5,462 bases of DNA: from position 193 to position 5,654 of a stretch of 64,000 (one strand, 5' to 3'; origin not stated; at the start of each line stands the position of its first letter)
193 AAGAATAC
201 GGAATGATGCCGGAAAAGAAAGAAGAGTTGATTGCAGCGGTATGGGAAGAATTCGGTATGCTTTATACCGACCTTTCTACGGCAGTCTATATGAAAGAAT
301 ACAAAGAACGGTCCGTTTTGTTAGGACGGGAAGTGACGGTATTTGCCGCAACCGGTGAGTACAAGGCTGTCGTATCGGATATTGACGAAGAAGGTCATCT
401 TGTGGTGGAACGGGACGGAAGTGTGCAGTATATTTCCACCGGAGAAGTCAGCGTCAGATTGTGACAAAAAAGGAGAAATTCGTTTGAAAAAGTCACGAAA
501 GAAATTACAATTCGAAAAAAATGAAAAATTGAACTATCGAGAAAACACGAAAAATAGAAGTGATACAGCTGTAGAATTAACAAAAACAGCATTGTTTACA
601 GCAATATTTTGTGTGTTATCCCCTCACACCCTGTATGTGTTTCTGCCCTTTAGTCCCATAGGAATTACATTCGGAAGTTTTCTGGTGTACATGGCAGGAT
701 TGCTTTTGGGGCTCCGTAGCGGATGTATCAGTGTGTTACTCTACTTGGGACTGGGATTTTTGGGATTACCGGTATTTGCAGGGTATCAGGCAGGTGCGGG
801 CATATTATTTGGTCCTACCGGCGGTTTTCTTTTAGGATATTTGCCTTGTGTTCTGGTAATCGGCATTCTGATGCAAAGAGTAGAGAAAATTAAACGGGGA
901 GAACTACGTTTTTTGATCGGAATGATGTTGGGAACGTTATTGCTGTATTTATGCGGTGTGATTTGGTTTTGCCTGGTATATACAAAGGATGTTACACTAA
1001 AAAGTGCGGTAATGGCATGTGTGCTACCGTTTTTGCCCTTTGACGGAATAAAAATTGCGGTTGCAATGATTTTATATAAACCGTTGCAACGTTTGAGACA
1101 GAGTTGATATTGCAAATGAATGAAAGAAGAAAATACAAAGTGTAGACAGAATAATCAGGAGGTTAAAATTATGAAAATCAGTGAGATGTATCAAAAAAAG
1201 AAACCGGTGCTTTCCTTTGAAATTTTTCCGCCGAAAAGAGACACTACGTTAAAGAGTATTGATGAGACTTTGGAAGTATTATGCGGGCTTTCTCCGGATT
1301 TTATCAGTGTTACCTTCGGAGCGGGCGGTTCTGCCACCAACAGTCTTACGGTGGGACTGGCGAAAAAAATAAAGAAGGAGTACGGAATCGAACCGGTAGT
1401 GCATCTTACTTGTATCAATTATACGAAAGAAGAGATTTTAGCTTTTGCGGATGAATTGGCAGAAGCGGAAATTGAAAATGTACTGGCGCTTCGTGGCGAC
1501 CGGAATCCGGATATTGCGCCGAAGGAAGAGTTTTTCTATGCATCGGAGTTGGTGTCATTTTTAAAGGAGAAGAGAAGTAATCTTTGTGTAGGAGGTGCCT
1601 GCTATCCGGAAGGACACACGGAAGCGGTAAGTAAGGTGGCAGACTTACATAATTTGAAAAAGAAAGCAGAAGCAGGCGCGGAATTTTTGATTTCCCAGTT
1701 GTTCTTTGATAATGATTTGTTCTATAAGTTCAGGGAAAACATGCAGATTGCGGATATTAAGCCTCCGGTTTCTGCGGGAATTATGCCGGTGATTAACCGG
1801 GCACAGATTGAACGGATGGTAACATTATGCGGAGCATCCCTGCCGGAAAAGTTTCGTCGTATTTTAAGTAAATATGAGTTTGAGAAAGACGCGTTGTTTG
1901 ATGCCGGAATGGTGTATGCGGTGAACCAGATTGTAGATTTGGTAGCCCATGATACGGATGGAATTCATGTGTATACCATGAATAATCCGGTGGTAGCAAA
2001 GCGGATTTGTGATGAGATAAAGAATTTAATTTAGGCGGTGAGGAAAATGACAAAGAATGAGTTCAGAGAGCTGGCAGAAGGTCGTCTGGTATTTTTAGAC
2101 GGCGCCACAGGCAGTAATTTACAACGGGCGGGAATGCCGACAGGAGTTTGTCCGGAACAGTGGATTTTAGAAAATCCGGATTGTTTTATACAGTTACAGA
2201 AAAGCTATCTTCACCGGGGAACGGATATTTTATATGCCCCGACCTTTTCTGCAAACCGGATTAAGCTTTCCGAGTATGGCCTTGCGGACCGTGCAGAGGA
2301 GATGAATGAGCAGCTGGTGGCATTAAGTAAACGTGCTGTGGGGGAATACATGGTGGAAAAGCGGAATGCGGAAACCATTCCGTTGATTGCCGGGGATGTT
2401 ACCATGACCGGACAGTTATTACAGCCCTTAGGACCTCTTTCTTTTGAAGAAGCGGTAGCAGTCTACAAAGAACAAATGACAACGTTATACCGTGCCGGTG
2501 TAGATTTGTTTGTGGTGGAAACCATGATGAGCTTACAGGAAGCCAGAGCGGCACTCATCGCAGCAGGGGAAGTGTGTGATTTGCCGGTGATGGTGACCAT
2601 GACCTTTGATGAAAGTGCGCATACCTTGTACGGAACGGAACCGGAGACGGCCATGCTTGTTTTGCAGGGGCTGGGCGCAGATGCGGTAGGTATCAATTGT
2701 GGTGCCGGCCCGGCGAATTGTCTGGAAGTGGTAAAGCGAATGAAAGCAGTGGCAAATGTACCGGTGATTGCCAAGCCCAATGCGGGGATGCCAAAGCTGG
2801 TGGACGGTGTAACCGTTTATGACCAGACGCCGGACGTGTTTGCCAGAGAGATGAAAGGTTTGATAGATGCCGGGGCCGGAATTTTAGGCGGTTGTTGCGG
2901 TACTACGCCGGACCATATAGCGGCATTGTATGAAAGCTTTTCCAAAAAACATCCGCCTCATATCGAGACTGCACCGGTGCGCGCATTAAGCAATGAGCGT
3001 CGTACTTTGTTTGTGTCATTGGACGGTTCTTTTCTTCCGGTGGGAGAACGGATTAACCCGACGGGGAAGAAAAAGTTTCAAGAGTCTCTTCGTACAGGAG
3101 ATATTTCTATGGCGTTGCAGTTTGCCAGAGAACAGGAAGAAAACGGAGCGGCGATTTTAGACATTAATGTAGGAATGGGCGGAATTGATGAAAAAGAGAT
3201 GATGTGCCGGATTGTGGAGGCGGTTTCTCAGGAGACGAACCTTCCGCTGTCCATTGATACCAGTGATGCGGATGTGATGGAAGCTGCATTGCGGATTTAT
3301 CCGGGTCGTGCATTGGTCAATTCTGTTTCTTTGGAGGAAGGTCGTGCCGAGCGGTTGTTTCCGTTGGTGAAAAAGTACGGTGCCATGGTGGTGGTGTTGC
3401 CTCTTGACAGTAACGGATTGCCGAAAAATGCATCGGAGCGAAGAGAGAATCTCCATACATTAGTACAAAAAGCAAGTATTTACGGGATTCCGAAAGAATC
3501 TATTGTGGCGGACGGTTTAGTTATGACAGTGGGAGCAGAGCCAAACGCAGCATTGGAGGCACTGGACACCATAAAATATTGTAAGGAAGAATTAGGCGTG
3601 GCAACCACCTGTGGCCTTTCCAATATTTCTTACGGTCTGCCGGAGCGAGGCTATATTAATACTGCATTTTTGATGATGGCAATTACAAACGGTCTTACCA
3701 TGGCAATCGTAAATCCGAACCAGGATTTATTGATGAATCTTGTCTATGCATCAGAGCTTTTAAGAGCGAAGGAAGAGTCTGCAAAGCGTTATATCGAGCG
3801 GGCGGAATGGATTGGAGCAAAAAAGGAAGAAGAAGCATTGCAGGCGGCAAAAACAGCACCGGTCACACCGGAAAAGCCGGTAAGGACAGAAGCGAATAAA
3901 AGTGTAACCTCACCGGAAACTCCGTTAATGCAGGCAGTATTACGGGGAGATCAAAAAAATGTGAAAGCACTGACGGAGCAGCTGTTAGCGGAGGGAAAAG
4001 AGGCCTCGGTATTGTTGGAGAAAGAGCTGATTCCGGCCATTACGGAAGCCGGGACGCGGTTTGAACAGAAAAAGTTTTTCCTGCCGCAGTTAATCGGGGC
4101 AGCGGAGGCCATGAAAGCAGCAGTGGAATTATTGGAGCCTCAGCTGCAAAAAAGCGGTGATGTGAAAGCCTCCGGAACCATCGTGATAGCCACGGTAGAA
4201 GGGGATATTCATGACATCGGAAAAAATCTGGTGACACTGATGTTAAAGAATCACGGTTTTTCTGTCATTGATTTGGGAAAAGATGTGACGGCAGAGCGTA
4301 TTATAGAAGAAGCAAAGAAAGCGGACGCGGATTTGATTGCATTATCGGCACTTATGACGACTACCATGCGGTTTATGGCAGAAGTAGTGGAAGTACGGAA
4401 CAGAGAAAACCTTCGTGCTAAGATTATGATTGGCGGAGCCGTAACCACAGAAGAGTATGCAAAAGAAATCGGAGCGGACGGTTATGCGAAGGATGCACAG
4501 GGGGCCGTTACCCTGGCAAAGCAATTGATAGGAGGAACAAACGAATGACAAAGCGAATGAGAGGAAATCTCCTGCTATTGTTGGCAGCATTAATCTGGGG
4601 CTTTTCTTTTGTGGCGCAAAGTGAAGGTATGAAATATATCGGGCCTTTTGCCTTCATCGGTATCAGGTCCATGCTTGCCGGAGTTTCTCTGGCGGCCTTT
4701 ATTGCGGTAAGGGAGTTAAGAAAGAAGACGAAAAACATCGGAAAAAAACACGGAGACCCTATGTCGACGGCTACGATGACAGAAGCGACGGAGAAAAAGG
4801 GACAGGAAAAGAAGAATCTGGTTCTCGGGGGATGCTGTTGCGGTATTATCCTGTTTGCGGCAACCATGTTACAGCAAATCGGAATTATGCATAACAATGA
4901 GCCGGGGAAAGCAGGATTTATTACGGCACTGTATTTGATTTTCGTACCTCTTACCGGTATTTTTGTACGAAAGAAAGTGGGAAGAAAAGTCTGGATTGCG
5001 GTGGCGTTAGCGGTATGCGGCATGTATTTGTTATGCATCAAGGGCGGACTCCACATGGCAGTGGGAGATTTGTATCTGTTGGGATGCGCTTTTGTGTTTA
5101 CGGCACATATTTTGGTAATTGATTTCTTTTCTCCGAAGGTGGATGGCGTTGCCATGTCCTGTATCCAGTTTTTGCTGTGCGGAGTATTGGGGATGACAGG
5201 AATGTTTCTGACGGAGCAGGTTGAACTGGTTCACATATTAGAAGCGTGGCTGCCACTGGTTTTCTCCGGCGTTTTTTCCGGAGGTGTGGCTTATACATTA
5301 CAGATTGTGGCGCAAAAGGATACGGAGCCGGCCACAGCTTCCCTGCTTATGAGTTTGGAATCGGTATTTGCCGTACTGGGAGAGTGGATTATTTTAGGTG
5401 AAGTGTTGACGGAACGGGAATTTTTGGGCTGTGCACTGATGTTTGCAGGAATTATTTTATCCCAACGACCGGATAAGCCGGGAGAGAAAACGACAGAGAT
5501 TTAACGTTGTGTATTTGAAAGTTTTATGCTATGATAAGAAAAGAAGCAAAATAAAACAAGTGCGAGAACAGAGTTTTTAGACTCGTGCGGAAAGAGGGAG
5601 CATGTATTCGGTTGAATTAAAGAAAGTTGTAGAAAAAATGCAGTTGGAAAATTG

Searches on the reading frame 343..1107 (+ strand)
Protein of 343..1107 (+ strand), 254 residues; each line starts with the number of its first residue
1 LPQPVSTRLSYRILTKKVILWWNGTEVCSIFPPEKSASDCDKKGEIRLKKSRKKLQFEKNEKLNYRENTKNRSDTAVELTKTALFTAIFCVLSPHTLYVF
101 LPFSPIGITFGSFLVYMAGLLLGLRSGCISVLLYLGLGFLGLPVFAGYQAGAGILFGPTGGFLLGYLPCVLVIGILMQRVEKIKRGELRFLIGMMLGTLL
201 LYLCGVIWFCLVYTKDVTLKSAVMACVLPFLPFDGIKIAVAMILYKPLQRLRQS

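Call 57: search_protein_families(library=pfam, proteins=[window:343-1107:+], max_evalue=0.00001)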
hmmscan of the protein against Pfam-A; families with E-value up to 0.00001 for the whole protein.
window:343-1107:+ (254 aa): 2 families
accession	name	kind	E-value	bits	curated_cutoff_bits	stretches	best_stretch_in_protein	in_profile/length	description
PF02632.19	BioY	-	8.2e-38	129.9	25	1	103-249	1-139/140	BioY family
PF12822.12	ECF_trnsprt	-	8.8e-13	49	30.7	1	79-248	3-168/169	ECF transporter, substrate-specific component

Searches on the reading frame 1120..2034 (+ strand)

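Call 57: search_protein_families(library=pfam, proteins=[window:1120-2034:+], max_evalue=0.00001)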
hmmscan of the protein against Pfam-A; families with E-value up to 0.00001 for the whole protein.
window:1120-2034:+ (304 aa): 1 family
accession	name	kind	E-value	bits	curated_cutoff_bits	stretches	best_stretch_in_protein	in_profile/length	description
PF02219.23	MTHFR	-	9.4e-72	242.2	24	1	20-300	2-286/287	Methylenetetrahydrofolate reductase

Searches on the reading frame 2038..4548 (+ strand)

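Call 57: search_protein_families(library=pfam, proteins=[window:2038-4548:+], max_evalue=0.00001)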
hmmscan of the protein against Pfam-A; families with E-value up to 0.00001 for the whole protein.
window:2038-4548:+ (836 aa): 4 families
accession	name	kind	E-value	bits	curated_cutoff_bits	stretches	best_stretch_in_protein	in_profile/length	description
PF02574.22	S-methyl_trans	-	1.2e-70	239.1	22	1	19-299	2-281/283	Homocysteine S-methyltransferase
PF00809.28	Pterin_bind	-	3e-36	125.7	25.5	1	336-559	1-244/244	Pterin binding enzyme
PF02310.24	B12-binding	-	3.6e-29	101.5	32.1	1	714-823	2-119/121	B12 binding domain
PF02607.22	B12-binding_2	-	1e-16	61.3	23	1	630-700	5-74/74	B12 binding domain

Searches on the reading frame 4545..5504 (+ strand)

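Call 57: search_protein_families(library=pfam, proteins=[window:4545-5504:+], max_evalue=0.00001)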
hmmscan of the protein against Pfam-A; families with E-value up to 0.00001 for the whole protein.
window:4545-5504:+ (319 aa): 1 family
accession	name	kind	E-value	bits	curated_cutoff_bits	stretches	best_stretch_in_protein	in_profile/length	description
PF00892.27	EamA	-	9e-36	123.6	28.2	2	174-305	3-132/135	EamA-like transporter family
